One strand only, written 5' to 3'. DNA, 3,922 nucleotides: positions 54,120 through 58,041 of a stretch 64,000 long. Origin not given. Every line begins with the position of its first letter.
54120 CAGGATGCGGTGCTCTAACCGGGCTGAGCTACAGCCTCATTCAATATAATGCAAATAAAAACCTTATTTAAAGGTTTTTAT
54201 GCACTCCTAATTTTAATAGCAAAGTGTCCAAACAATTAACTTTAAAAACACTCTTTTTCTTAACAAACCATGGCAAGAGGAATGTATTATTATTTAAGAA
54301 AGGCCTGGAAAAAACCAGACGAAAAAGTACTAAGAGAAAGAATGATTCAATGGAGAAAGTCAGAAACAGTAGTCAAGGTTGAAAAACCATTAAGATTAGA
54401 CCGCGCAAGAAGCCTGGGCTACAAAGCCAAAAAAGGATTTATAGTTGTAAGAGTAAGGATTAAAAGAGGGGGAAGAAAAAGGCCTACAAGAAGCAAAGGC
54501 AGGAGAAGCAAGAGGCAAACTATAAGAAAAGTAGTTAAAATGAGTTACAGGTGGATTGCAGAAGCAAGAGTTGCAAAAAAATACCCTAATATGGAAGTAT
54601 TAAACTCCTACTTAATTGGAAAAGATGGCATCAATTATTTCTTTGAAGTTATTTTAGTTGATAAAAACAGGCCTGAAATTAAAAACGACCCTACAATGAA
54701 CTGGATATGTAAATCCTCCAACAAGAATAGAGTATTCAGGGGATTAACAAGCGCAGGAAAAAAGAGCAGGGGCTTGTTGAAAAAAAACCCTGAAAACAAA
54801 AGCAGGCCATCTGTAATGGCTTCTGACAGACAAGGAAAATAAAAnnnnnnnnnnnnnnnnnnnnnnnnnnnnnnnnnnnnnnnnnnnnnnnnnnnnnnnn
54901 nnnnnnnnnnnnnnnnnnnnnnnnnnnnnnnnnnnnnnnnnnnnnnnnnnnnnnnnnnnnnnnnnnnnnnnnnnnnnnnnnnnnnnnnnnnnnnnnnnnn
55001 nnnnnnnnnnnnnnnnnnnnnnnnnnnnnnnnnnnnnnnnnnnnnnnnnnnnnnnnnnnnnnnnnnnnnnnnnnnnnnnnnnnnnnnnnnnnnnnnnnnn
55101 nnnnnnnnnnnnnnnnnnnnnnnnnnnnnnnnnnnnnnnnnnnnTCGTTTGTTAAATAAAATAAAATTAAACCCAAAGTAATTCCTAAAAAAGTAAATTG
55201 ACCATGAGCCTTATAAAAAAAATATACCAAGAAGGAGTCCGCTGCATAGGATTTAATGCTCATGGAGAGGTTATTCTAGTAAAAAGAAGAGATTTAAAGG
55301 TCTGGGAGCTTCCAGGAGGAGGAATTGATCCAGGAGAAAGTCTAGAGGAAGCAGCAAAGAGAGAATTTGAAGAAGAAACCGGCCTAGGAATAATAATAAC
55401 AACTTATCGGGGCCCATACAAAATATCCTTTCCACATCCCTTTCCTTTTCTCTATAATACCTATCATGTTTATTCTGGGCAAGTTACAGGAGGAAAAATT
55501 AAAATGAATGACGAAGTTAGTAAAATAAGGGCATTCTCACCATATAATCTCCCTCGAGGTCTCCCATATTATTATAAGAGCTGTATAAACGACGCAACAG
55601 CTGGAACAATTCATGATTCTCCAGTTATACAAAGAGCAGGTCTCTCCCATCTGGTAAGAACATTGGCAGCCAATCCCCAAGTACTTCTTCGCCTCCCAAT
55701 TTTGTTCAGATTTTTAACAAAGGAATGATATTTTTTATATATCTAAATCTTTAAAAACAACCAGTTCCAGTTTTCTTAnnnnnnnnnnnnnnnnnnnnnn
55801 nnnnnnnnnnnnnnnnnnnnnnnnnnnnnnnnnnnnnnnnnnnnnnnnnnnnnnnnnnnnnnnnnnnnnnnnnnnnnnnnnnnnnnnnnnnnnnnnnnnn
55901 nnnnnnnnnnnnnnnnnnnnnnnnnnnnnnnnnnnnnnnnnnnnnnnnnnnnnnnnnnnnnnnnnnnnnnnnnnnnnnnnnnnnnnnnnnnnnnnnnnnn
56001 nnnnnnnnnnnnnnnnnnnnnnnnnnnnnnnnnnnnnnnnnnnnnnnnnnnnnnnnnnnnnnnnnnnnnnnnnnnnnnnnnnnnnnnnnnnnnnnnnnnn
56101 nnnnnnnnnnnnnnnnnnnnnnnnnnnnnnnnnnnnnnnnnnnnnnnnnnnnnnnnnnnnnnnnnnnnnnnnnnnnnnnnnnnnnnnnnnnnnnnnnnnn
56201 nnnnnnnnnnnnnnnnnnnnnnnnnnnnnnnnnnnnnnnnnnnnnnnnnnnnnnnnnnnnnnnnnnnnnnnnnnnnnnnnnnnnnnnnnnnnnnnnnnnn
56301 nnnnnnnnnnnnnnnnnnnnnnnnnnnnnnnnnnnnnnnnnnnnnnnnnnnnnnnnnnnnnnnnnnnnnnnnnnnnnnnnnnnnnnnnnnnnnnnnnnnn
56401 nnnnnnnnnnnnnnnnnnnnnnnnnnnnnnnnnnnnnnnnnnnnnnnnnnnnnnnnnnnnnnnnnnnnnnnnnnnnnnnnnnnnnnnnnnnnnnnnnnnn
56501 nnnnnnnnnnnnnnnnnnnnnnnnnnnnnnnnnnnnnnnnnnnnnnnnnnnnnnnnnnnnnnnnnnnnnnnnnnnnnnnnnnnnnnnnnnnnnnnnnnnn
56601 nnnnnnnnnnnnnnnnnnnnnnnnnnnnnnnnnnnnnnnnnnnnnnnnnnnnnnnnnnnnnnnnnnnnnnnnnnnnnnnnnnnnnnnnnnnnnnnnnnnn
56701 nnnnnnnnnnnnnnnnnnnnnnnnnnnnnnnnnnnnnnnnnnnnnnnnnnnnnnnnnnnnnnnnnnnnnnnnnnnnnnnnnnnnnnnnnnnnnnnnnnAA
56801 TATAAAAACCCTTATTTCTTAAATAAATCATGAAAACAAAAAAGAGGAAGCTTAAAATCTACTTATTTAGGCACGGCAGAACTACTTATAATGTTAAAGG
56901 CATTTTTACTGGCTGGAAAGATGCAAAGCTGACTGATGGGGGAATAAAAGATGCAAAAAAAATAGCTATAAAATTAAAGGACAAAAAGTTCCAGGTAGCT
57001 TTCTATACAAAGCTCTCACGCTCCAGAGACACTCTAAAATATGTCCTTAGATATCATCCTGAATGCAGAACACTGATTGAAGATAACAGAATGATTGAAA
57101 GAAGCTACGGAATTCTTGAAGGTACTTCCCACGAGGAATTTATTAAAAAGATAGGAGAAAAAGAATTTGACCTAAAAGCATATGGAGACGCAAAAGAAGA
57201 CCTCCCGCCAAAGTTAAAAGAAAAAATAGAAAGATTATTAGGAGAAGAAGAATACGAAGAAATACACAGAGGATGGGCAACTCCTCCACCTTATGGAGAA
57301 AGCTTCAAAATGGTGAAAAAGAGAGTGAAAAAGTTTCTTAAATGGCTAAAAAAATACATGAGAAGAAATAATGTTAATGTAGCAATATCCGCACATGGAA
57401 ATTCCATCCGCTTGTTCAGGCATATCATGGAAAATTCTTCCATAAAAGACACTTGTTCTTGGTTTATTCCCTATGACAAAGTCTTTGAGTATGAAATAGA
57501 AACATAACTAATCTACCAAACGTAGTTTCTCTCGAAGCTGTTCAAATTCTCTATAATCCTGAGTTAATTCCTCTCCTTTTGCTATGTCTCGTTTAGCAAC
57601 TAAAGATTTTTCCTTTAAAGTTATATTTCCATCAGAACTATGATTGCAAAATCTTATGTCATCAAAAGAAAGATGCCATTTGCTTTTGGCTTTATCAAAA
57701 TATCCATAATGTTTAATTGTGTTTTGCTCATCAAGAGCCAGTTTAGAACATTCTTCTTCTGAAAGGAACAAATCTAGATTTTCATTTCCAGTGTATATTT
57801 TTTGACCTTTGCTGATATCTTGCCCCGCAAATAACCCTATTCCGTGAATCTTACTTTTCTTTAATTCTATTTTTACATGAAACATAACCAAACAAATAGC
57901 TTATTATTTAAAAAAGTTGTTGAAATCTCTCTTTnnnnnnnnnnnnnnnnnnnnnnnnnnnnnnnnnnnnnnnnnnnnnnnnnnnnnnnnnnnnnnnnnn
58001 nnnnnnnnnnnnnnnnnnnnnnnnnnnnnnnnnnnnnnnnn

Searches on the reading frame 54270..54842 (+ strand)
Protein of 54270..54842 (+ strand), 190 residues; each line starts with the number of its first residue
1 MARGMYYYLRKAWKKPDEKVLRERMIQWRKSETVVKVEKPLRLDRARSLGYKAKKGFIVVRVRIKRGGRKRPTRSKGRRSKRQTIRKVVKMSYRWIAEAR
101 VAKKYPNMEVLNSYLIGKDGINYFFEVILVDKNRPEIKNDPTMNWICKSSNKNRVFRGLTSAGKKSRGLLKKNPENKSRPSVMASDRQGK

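Call 12: search_protein_families(library=pfam, proteins=[window:54270-54842:+], max_evalue=0.001)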
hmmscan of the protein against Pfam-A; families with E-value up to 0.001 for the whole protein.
window:54270-54842:+ (190 aa): 1 family
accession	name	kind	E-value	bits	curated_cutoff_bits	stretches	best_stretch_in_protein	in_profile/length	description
PF00827.22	Ribosomal_L15e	-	2.5e-68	229.9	27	1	4-182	1-188/191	Ribosomal L15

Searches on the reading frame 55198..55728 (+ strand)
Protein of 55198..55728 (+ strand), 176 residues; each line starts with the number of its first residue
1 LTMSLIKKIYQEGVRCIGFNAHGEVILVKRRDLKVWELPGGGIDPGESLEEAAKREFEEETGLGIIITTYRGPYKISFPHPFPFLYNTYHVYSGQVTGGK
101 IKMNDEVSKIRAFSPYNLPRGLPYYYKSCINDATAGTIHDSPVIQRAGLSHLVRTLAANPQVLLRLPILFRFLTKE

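Call 12: search_protein_families(library=pfam, proteins=[window:55198-55728:+], max_evalue=0.001)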
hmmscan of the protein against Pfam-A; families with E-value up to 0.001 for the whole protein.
window:55198-55728:+ (176 aa): 2 families
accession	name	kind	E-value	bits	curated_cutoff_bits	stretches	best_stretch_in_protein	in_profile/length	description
PF00293.34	NUDIX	-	4.8e-20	72.4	21.1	1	11-118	3-118/134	NUDIX domain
PF14815.12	NUDIX_4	-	0.00033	20.8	35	1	20-119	7-104/113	NUDIX domain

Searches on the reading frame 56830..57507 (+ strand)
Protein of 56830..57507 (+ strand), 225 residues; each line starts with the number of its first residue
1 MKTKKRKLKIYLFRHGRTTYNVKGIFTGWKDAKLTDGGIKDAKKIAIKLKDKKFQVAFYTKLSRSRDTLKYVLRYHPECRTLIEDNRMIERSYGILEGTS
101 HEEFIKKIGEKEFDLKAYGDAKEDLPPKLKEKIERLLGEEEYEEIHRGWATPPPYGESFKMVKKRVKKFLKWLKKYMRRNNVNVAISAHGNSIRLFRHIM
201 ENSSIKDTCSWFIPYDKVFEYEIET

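Call 12: search_protein_families(library=pfam, proteins=[window:56830-57507:+], max_evalue=0.001)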
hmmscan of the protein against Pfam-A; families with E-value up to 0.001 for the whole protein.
window:56830-57507:+ (225 aa): 1 family
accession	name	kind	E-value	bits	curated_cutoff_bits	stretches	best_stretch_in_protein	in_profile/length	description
PF00300.27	His_Phos_1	-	7.3e-31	107.8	21.7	2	10-111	1-100/194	Histidine phosphatase superfamily (branch 1)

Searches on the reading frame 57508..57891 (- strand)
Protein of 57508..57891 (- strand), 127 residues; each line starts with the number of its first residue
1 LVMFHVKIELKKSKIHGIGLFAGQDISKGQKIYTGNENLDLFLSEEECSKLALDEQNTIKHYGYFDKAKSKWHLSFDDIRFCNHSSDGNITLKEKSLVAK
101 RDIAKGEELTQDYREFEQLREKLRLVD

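Call 12: search_protein_families(library=pfam, proteins=[window:57508-57891:-], max_evalue=0.001)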
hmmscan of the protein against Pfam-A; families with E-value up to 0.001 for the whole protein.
window:57508-57891:- (127 aa): 2 families
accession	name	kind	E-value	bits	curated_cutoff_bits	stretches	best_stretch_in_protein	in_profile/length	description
PF00856.33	SET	-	2.3e-12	47.7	22.4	1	17-113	1-104/105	SET domain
PF08666.17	SAF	-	0.0002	22.3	21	0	96-112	3-19/63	SAF domain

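Call 54: find_homologous_proteins(query=window:57508-57888:-, max_evalue=0.00001)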
Query window:57508-57888:- (126 aa): 102 proteins with E <= 0.00001 among 110 candidates.
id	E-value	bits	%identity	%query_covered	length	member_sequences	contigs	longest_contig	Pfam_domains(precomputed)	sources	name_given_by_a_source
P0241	1.6e-76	272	100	99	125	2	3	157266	PF00856.34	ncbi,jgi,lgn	-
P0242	2.7e-69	249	91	99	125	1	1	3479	PF00856.34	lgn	-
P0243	2.3e-63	230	86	99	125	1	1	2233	PF00856.34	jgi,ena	-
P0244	4.3e-59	216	80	96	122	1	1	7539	PF00856.34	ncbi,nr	ncbi:hypothetical protein A3K73_01900 [Candidatus Pacearchaeota archaeon RBG_13_36_9]|nr:MAG: hypoth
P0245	4.0e-51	190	72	96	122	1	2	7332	PF00856.34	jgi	jgi:uncharacterized protein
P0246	4.7e-51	190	74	96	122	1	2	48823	PF00856.34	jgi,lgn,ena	-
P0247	2.6e-50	188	70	98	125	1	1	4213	PF00856.34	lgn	-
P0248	4.4e-48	180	67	98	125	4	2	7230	PF00856.34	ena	-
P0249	7.2e-48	180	67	96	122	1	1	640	PF00856.34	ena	-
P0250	2.2e-47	178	67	97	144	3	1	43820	PF00856.34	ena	-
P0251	6.5e-46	173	65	87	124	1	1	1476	PF00856.34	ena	-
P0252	1.3e-44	169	65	96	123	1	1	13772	PF00856.34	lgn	-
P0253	4.9e-44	167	65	97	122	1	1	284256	PF00856.34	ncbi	-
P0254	5.1e-44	167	64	97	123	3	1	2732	PF00856.34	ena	-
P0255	5.7e-44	167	61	97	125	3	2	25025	PF00856.34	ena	-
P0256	1.6e-43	166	65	94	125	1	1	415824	PF00856.34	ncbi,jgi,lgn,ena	ncbi:MAG: SET domain-containing protein [Candidatus Pacearchaeota archaeon]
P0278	1.6e-39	153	58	97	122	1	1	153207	PF00856.34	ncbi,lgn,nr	ncbi:MAG: SET domain-containing protein [Nanoarchaeota archaeon]|nr:SET domain-containing protein [N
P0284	3.2e-37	145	59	89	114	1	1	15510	PF00856.34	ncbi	-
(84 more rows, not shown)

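Call 55: find_encoding_contigs(protein=P0246, flank=6000, max_places=1)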
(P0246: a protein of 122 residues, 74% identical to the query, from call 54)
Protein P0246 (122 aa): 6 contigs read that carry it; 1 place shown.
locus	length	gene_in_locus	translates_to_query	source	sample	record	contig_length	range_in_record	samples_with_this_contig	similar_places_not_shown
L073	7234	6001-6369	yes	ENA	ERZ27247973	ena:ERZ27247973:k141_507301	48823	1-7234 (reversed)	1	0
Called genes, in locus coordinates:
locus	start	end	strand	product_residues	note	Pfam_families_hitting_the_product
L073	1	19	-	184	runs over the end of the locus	PF00352:TBP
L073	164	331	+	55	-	-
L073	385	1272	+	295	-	PF01063:Aminotran_4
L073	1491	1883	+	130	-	-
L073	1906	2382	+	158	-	PF01988:VIT1 (weak)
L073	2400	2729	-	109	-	PF02452:PemK_toxin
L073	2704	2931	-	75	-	-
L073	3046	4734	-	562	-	PF04675:DNA_ligase_A_N, PF01068:DNA_ligase_A_M, PF04679:DNA_ligase_A_C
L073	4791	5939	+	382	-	PF01757:Acyl_transf_3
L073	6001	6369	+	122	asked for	PF00856:SET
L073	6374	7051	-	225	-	PF00300:His_Phos_1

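Call 56: find_encoding_contigs(protein=P0256, flank=6000, max_places=1)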
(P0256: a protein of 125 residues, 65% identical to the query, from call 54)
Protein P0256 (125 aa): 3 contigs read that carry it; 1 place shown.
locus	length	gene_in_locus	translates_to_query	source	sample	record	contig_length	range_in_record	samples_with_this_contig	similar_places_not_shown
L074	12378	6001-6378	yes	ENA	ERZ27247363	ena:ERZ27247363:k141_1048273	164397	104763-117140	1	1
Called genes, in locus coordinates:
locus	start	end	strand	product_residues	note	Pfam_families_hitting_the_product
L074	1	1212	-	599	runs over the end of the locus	PF04851:ResIII, PF00176:SNF2-rel_dom, PF00270:DEAD (weak), PF00271:Helicase_C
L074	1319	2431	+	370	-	PF01490:Aa_trans, PF03222:Trp_Tyr_perm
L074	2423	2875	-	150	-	-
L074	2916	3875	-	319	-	PF01946:Thi4 (faint), PF01134:GIDA (faint), PF03486:HI0933_like (faint), PF07992:Pyr_redox_2, PF13738:Pyr_redox_3, PF00070:Pyr_redox (weak)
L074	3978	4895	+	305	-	PF01553:Acyltransferase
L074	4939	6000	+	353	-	PF00579:tRNA-synt_1b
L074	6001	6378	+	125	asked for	PF00856:SET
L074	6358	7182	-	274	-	-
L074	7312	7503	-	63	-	PF01246:Ribosomal_L24e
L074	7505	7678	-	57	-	-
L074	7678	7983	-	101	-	PF01200:Ribosomal_S28e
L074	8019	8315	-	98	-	PF01248:Ribosomal_L7Ae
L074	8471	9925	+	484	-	PF00587:tRNA-synt_2b, PF03129:HGTP_anticodon, PF09180:ProRS-C_1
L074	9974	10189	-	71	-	-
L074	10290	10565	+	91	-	-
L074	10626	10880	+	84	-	PF14579:HHH_6 (faint), PF12836:HHH_3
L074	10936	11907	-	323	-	PF01916:DS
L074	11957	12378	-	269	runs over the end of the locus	-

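Call 57: find_encoding_contigs(protein=P0278, flank=6000, max_places=1)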
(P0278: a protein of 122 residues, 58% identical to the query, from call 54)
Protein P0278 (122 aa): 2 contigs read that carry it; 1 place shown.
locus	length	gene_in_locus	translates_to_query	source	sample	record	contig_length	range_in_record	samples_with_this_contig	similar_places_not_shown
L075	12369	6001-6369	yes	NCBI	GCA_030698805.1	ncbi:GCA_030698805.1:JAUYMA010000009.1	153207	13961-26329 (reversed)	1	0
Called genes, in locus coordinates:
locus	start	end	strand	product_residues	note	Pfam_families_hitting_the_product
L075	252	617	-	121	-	PF01428:zf-AN1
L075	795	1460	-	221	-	-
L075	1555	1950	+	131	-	PF09391:DUF2000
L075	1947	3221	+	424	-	PF03781:FGE-sulfatase, PF00174:Oxidored_molyb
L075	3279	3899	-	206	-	PF01551:Peptidase_M23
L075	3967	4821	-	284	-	PF00800:PDT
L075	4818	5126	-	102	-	-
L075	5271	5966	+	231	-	-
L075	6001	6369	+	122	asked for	PF00856:SET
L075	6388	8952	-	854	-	PF00521:DNA_topoisoIV, PF03989:DNA_gyraseA_C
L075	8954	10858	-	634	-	PF02518:HATPase_c, PF00204:DNA_gyraseB, PF01751:Toprim, PF00986:DNA_gyraseB_C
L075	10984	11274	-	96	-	PF01246:Ribosomal_L24e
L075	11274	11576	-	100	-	PF01200:Ribosomal_S28e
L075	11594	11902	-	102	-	PF01248:Ribosomal_L7Ae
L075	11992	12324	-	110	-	PF00856:SET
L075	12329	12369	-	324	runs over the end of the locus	PF00814:TsaD, PF22521:HypF_C_2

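Call 59: search_protein_families(library=pfam, proteins=[L075:5271-5963:+, L074:4939-5997:+, L073:4791-5936:+], max_evalue=0.01)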
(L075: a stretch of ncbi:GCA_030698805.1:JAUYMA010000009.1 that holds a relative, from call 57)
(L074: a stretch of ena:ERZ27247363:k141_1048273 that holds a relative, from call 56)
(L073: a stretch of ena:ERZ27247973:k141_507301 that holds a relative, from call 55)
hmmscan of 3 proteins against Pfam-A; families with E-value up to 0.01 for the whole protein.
L075:5271-5963:+ (231 aa): 0 families

L074:4939-5997:+ (353 aa): 1 family
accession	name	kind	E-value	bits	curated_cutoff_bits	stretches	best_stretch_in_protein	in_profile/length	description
PF00579.31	tRNA-synt_1b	-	1.8e-54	185.5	21.1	1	30-330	3-292/292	tRNA synthetases class I (W and Y)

L073:4791-5936:+ (382 aa): 1 family
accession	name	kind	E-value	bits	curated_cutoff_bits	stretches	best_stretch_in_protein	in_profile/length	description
PF01757.29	Acyl_transf_3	-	1.8e-33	116.5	31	1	16-368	2-325/326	Acyltransferase domain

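Call 65: find_encoding_contigs(protein=P0284, flank=8000, max_places=1)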
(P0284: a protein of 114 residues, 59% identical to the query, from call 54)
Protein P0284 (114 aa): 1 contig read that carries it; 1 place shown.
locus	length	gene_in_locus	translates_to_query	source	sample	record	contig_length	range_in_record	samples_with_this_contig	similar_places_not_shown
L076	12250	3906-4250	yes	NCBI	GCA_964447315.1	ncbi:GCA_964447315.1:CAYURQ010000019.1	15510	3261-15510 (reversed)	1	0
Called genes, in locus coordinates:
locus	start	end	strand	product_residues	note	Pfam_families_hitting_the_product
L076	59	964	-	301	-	-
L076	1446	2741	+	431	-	PF13847:Methyltransf_31 (faint), PF08241:Methyltransf_11 (weak), PF13649:Methyltransf_25 (weak), PF01177:Asp_Glu_race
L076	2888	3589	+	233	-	-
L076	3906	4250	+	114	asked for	PF00856:SET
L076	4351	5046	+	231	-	PF16715:CDPS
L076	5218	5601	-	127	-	PF00293:NUDIX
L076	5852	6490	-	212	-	-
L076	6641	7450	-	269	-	PF01261:AP_endonuc_2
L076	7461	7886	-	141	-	PF01467:CTP_transf_like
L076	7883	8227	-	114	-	PF02261:Asp_decarbox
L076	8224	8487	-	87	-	-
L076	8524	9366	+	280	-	PF04414:tRNA_deacylase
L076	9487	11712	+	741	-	PF13439:Glyco_transf_4 (weak), PF00534:Glycos_transf_1, PF13692:Glyco_trans_1_4, PF06662:C5-epim_C (faint)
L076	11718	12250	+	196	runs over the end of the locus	PF02585:PIG-L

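Call 76: search_protein_families(library=padloc, proteins=[window:57508-57888:-], max_evalue=0.01)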
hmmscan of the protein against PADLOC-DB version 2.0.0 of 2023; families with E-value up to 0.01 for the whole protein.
window:57508-57888:- (126 aa): 0 families

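Call 78: search_protein_families(library=ncbifam, proteins=[window:57508-57888:-], max_evalue=0.001)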
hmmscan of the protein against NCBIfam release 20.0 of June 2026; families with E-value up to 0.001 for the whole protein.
window:57508-57888:- (126 aa): 1 family
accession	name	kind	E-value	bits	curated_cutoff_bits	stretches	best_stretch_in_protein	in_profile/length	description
NF043024.1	T4SS_AnkI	equivalog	0.00029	19.7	550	0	12-117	31-144/439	Dot/Icm T4SS effector AnkI/LegAS4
